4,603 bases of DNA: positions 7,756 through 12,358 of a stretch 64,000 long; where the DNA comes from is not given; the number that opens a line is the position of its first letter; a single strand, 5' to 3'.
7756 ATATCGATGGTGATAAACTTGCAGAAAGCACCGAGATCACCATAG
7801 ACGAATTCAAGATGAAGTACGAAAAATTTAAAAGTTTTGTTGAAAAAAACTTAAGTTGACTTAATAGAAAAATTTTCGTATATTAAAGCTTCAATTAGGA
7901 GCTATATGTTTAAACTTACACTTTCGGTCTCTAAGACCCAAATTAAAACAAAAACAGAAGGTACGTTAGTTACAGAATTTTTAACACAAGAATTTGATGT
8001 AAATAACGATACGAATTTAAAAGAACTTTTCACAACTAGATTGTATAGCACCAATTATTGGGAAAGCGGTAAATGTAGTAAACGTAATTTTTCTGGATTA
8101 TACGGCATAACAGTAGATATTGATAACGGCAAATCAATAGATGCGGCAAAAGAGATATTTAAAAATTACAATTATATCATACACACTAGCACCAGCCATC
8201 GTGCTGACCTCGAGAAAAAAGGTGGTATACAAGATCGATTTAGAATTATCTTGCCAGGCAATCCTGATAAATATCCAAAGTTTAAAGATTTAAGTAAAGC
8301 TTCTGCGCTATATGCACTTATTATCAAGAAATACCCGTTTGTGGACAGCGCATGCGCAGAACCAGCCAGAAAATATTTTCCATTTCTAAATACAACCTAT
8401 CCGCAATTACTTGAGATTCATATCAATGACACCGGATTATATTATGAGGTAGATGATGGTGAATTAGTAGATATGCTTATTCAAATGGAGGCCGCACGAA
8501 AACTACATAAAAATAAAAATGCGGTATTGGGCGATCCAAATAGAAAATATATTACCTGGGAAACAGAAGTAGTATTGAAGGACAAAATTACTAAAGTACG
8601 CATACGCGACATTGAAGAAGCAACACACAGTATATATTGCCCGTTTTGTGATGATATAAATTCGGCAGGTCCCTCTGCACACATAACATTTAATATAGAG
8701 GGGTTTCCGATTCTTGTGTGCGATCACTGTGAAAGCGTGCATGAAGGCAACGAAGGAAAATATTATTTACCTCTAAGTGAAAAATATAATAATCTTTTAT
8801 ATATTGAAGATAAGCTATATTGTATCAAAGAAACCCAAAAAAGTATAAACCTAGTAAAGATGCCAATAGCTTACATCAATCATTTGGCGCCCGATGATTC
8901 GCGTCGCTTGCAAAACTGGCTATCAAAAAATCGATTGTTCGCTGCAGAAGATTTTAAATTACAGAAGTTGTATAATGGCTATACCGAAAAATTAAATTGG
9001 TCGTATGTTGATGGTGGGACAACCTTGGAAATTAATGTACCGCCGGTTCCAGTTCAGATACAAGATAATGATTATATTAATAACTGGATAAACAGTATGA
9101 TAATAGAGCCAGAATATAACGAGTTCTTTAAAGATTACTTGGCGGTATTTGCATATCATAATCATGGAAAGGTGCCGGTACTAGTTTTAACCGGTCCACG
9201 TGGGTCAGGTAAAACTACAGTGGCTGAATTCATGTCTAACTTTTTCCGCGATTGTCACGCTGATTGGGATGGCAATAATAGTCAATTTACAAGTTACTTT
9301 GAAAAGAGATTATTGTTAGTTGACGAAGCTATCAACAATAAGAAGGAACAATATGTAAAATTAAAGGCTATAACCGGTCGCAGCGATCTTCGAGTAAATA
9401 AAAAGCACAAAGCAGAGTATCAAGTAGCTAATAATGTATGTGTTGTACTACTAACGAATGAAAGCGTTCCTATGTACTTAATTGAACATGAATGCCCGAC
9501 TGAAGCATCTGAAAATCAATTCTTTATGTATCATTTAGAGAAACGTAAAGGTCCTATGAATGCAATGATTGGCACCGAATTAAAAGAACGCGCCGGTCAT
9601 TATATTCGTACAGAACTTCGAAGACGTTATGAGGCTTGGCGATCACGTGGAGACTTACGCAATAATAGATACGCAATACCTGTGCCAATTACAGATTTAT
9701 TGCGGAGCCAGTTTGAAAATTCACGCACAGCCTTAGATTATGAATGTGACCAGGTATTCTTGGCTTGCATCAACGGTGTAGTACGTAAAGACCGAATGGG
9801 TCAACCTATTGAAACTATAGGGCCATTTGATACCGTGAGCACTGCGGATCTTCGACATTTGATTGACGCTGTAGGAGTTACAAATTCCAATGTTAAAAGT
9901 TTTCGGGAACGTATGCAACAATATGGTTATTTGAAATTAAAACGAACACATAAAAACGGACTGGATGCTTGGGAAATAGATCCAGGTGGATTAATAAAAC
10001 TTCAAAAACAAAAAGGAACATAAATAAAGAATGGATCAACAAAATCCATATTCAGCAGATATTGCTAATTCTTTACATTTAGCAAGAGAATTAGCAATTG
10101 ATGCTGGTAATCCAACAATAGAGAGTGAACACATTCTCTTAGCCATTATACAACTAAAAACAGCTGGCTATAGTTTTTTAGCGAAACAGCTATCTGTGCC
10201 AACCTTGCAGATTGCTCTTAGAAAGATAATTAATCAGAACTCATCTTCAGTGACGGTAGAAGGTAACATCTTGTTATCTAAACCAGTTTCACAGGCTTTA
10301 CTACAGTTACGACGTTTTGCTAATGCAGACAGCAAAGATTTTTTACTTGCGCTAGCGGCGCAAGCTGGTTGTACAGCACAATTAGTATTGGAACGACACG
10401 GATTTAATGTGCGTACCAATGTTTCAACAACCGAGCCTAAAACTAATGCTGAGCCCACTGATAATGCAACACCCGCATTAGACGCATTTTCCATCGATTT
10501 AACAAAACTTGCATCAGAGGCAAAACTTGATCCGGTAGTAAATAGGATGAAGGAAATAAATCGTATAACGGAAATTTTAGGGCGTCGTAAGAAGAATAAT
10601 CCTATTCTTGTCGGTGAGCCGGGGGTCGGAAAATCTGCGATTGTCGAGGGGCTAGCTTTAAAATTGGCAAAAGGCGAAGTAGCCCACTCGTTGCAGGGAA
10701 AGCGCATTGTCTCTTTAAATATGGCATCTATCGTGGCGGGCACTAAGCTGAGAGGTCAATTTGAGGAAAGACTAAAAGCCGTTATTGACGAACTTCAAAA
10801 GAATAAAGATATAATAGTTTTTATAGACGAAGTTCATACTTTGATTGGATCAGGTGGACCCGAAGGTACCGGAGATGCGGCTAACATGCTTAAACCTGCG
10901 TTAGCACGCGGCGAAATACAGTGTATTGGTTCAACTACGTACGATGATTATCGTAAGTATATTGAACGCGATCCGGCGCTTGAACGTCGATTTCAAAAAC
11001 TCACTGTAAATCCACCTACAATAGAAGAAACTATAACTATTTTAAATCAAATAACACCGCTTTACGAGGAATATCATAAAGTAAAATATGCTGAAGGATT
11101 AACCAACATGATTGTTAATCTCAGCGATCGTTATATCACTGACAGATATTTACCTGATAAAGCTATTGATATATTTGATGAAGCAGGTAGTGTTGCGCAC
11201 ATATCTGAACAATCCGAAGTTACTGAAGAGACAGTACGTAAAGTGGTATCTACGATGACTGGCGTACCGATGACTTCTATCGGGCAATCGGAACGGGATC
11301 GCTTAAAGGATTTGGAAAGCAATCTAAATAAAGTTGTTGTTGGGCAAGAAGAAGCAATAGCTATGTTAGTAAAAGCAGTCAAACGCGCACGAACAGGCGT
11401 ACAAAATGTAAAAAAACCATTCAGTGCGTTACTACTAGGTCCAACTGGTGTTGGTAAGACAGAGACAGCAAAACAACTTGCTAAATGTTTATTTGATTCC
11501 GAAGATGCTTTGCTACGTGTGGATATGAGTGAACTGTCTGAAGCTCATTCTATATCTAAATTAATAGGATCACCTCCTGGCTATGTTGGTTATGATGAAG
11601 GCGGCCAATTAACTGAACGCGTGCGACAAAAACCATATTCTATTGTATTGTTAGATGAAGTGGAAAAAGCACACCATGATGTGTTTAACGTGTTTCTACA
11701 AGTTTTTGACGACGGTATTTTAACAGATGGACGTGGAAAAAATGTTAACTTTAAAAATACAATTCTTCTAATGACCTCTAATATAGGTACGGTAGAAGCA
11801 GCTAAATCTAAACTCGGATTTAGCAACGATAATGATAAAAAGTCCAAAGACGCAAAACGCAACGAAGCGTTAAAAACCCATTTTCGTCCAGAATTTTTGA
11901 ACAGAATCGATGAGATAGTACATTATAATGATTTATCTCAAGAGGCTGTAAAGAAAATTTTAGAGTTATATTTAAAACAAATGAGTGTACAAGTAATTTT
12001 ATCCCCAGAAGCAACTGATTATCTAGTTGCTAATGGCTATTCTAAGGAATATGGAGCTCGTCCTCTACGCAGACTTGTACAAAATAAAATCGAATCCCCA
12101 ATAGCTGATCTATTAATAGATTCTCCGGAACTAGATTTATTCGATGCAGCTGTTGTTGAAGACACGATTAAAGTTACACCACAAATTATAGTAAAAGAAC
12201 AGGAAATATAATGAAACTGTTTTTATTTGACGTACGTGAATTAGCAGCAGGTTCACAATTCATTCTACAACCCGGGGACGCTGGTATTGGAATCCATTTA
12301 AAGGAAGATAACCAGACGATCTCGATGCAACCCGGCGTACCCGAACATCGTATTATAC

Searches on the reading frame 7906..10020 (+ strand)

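Call 53: search_protein_families(library=pfam, proteins=[window:7906-10020:+], max_evalue=0.001)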
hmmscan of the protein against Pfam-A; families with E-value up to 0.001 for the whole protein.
window:7906-10020:+ (705 aa): 2 families
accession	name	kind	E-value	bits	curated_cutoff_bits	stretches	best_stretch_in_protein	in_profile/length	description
PF19263.5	DUF5906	-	8.7e-14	52.6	27.6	1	428-523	1-105/114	Family of unknown function (DUF5906)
PF01057.23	Parvo_NS1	-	4.2e-08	33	20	1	392-523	81-212/271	Parvovirus non-structural protein NS1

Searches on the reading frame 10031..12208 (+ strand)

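Call 53: search_protein_families(library=pfam, proteins=[window:10031-12208:+], max_evalue=0.001)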
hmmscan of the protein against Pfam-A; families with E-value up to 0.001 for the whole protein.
window:10031-12208:+ (726 aa): 26 families (the best 25 are shown)
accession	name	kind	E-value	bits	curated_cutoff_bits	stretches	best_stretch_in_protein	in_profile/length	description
PF07724.20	AAA_2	-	3.5e-65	219.5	27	1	464-629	4-166/166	AAA domain (Cdc48 subfamily)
PF17871.7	AAA_lid_9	-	9.6e-24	83.7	22.8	1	331-421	2-93/104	AAA lid domain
PF00004.35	AAA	-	5.2e-22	79.1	21.2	2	192-323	2-125/131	ATPase family associated with various cellular activities (AAA)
PF07728.20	AAA_5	-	1.8e-15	57.6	22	1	467-587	3-125/139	AAA domain (dynein-related subfamily)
PF10431.15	ClpB_D2-small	-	2.2e-14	53.7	21.9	1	642-697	8-70/81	C-terminal, D2-small domain, of ClpB protein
PF13191.12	AAA_16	-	2.9e-11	44.6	32.6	1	169-216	2-52/167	AAA ATPase domain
PF13401.12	AAA_22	-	1.8e-09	38.5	27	0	187-277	4-97/130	AAA domain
PF13173.12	AAA_14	-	2.1e-09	37.9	27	0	192-333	6-127/129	AAA domain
PF20720.3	nSTAND3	-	1.5e-08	34.9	27.2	0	179-216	10-45/155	Novel STAND NTPase 3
PF12775.13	AAA_7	-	4.1e-08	33.4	25.8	0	460-514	30-84/181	P-loop containing dynein motor region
PF00158.32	Sigma54_activat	-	5.6e-08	33.1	20.2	1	457-573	15-132/168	Sigma-54 interaction domain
PF05621.17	TniB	-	2.3e-07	30.9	22.4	0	232-326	92-184/189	Bacterial TniB protein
PF20030.5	bpMoxR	-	5.1e-06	26.2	27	0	425-570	3-132/205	MoxR domain in the MoxR-vWA-beta-propeller ternary systems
PF04851.21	ResIII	-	6.6e-06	26.6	22.5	0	439-496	8-59/164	Type III restriction enzyme, res subunit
PF01637.24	ATPase_2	-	6.6e-06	26.5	33.2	0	170-275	2-126/225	ATPase domain predominantly from Archaea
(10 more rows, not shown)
